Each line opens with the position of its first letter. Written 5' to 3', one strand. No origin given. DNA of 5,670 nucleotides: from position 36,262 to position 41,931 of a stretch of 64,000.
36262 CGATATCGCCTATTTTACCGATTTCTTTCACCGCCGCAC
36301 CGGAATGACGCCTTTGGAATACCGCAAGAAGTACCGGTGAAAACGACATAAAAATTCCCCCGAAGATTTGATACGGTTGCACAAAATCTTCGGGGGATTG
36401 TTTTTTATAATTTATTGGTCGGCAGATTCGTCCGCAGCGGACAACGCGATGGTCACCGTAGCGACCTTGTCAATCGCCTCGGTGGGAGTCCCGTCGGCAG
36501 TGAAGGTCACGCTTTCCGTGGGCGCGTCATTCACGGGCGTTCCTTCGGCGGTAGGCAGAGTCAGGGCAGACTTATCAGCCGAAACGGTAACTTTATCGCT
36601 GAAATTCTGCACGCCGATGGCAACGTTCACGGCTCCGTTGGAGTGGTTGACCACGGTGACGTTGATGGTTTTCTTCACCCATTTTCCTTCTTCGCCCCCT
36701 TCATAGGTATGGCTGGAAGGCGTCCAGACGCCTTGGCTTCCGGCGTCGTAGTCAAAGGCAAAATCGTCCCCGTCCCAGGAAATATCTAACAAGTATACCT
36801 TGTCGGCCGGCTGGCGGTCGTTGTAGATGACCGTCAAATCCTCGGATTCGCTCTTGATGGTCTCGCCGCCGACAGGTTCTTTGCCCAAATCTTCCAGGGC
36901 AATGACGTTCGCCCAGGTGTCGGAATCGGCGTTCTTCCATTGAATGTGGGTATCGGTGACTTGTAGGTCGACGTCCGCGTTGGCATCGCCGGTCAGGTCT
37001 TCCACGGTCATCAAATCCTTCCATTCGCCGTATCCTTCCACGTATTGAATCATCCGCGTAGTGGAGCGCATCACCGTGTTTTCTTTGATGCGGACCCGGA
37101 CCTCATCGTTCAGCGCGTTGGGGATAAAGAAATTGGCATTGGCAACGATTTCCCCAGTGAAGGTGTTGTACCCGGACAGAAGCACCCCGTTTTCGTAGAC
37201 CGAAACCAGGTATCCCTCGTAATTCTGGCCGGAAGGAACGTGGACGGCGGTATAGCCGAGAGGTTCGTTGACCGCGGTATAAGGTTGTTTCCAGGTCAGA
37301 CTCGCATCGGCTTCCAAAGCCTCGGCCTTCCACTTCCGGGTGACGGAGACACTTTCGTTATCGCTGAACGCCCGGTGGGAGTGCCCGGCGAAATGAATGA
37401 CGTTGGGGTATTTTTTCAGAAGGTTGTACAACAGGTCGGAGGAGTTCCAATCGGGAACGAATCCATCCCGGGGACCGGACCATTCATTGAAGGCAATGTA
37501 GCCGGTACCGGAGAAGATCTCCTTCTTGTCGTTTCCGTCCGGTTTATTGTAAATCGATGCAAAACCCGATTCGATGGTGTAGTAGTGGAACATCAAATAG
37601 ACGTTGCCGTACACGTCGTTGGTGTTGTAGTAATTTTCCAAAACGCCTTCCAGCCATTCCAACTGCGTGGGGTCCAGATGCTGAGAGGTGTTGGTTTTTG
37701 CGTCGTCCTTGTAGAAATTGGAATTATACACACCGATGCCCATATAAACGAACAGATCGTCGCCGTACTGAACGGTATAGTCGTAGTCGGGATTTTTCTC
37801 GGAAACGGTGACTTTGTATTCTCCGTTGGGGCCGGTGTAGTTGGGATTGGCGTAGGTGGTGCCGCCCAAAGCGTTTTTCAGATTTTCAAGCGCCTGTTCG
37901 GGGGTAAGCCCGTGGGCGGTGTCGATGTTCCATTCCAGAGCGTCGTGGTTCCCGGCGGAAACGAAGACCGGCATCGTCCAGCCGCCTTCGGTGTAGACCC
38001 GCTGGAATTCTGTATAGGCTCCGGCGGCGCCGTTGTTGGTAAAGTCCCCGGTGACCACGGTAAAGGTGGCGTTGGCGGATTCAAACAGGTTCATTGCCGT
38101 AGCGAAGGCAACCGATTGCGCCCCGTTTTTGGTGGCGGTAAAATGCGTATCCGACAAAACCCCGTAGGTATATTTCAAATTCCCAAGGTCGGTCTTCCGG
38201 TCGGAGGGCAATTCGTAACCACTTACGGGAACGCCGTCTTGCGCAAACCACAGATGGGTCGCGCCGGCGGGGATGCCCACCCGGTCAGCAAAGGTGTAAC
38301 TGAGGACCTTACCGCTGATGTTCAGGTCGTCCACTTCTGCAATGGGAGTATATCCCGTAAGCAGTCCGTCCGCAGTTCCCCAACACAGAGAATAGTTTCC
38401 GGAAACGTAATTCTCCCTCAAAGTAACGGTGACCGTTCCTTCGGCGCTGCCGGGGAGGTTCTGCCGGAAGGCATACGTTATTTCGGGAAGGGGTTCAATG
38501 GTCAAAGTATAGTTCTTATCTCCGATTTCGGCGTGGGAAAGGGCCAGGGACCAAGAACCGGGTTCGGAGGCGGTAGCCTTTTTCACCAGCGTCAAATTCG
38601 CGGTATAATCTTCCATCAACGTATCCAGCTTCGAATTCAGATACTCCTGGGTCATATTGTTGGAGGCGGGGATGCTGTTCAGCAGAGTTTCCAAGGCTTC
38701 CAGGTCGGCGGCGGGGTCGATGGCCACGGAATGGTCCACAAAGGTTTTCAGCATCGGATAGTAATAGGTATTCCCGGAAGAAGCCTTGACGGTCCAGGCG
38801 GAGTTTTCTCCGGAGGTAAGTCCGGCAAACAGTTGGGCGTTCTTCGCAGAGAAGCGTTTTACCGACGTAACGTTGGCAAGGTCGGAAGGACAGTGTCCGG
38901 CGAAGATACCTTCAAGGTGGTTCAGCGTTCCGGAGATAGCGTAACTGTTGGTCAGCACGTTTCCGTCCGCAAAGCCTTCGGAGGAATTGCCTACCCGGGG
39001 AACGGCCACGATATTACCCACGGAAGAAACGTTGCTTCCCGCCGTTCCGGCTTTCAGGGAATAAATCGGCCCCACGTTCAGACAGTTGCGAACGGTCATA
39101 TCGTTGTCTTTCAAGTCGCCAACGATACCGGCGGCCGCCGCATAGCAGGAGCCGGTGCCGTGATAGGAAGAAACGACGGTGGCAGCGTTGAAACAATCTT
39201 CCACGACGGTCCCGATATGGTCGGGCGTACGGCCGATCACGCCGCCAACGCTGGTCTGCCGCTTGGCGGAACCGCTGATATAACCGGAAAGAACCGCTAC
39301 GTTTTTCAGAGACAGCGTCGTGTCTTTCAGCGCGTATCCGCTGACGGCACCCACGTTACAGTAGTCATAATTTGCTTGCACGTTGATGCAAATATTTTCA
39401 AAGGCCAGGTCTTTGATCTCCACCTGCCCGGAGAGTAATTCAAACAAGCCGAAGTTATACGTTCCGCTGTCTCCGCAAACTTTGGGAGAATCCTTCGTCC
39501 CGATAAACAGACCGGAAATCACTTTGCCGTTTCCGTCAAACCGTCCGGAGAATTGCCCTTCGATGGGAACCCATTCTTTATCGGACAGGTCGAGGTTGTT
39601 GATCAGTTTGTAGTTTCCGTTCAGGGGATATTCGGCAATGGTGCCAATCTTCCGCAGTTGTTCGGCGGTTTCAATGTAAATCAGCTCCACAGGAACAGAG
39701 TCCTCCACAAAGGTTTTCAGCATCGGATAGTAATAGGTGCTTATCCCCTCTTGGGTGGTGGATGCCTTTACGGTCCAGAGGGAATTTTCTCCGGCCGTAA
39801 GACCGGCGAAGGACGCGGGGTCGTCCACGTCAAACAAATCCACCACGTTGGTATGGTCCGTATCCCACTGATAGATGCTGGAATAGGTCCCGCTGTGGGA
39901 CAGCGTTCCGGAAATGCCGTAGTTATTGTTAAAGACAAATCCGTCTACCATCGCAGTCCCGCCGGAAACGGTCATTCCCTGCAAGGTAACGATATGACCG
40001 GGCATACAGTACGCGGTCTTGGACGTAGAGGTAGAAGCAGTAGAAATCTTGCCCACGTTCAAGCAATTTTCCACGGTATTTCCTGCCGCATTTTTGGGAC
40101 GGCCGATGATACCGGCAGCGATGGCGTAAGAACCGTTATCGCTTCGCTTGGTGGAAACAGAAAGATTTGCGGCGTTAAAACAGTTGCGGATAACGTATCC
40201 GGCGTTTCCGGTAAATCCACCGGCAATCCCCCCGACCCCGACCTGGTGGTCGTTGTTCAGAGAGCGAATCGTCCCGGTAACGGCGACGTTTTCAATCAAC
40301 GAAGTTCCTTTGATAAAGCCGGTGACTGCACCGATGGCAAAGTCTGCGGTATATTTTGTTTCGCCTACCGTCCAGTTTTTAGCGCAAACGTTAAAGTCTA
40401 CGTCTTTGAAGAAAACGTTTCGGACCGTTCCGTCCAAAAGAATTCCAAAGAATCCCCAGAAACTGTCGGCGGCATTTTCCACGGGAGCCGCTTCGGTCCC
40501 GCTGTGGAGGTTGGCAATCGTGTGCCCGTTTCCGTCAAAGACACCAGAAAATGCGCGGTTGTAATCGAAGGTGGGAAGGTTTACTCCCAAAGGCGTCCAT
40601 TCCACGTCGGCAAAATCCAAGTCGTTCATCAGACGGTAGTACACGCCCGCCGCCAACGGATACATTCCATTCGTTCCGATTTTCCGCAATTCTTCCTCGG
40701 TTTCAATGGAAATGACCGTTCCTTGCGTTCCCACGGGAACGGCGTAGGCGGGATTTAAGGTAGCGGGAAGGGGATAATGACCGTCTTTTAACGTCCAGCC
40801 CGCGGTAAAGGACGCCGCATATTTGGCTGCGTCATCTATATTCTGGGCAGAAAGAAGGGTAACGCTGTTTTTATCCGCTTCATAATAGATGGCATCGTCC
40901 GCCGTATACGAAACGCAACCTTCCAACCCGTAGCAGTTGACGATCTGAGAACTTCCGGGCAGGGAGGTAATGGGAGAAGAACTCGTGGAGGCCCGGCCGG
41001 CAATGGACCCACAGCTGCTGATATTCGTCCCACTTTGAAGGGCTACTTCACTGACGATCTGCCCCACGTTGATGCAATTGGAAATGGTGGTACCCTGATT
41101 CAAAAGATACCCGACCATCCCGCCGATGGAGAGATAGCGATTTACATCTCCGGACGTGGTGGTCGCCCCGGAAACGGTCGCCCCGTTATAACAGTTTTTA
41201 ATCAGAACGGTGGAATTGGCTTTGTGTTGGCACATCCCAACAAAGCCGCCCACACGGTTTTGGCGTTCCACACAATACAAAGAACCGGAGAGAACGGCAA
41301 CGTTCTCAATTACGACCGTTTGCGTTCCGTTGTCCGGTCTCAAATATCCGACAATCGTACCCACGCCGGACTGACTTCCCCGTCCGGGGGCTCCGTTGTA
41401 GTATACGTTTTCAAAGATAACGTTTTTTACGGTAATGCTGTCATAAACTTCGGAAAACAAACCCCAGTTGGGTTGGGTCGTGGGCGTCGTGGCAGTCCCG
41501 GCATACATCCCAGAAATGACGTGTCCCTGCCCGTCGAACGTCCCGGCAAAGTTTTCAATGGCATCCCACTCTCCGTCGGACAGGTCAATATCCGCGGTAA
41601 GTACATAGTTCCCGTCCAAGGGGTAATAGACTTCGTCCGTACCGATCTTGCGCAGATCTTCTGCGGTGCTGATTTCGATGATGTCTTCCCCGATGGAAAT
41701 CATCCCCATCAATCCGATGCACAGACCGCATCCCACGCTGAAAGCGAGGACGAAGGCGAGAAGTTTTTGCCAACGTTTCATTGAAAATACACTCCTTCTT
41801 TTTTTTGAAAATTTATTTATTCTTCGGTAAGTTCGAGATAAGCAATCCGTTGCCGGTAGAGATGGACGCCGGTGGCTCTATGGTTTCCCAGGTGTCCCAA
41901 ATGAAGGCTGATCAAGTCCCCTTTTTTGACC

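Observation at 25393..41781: Four consecutive giant secreted proteins share one unassigned C-terminal domain (candidate surface-retention or sorting module)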

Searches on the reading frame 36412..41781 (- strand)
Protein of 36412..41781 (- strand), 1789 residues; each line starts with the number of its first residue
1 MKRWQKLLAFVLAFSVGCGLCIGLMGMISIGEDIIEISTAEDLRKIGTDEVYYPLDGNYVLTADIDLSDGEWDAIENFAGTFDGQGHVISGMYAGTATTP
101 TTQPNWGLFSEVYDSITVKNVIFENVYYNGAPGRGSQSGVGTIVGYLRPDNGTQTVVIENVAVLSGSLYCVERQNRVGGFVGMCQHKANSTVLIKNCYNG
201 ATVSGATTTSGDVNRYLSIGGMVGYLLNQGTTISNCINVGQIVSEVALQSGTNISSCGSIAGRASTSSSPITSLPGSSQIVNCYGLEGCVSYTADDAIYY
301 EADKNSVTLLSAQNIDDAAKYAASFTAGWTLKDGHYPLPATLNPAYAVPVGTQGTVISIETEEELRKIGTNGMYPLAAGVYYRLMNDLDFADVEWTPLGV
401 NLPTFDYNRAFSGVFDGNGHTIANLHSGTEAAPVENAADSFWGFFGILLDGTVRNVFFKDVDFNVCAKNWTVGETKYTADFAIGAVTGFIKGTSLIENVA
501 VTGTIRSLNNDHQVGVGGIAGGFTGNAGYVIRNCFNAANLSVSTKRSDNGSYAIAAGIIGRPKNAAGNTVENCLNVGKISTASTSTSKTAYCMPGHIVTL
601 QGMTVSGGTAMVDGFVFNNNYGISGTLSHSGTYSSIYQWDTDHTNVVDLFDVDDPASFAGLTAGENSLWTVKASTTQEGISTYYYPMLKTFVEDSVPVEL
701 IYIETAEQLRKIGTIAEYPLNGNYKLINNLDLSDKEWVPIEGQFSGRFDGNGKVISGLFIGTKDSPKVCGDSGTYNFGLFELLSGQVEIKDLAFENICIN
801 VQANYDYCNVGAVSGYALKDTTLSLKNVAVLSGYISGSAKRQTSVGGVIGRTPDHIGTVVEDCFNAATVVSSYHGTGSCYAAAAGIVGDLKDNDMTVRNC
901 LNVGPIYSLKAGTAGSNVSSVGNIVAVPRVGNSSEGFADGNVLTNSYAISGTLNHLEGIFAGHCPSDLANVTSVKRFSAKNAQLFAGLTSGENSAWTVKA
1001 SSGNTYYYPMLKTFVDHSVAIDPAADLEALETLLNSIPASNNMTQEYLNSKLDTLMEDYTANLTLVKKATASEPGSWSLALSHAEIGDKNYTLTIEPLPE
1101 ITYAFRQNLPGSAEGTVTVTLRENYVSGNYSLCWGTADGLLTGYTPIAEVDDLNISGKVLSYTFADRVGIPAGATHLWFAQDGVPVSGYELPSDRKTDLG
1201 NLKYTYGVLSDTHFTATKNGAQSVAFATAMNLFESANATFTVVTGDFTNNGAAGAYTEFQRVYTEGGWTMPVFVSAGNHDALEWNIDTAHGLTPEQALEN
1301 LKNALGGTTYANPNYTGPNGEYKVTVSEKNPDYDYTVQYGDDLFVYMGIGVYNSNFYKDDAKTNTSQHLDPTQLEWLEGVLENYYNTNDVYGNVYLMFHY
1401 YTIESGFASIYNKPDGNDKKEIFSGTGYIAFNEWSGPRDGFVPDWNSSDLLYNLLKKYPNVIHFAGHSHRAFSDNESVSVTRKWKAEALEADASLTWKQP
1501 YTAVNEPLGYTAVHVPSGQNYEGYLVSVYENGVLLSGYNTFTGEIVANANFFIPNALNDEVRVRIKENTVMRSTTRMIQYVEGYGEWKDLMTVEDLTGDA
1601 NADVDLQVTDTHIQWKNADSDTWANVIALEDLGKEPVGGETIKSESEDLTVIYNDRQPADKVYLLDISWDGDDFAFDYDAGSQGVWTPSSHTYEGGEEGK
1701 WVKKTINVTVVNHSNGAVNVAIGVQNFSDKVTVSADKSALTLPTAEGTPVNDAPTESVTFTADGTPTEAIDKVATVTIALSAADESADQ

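Call 3: search_protein_families(library=pfam, proteins=[window:36412-41781:-], max_evalue=0.01)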
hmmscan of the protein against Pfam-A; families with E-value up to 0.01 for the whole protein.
window:36412-41781:- (1789 aa): 1 family
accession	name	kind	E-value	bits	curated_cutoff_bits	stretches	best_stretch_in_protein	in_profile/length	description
PF00149.33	Metallophos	-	8.6e-10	39.8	21.5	1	1207-1470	4-190/191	Calcineurin-like phosphoesterase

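Call 58: find_encoding_contigs(protein=window:36412-41781:-, flank=1000, max_places=2)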
Protein window:36412-41781:- (1789 aa): no gene with exactly this product is on record in the collection.

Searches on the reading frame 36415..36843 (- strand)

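Call 5: search_protein_families(library=pfam, proteins=[window:36415-36843:-], max_evalue=10)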
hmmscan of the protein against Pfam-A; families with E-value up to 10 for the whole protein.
seq(143 aa): 0 families

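Call 6: search_protein_families(library=ncbifam, proteins=[window:36415-36843:-], max_evalue=10)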
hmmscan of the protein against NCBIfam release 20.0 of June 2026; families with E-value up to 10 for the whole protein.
seq(143 aa): 2 families
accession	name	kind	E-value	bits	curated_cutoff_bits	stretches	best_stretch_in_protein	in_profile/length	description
NF047437.1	VC2662_fam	equivalog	0.028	13.8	140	1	58-87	121-150/187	VC2662 family protein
NF009321.0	PRK12676.1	equivalog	0.068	12.2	264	1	108-130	31-53/264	bifunctional fructose-bisphosphatase/inositol-phosphate phosphatase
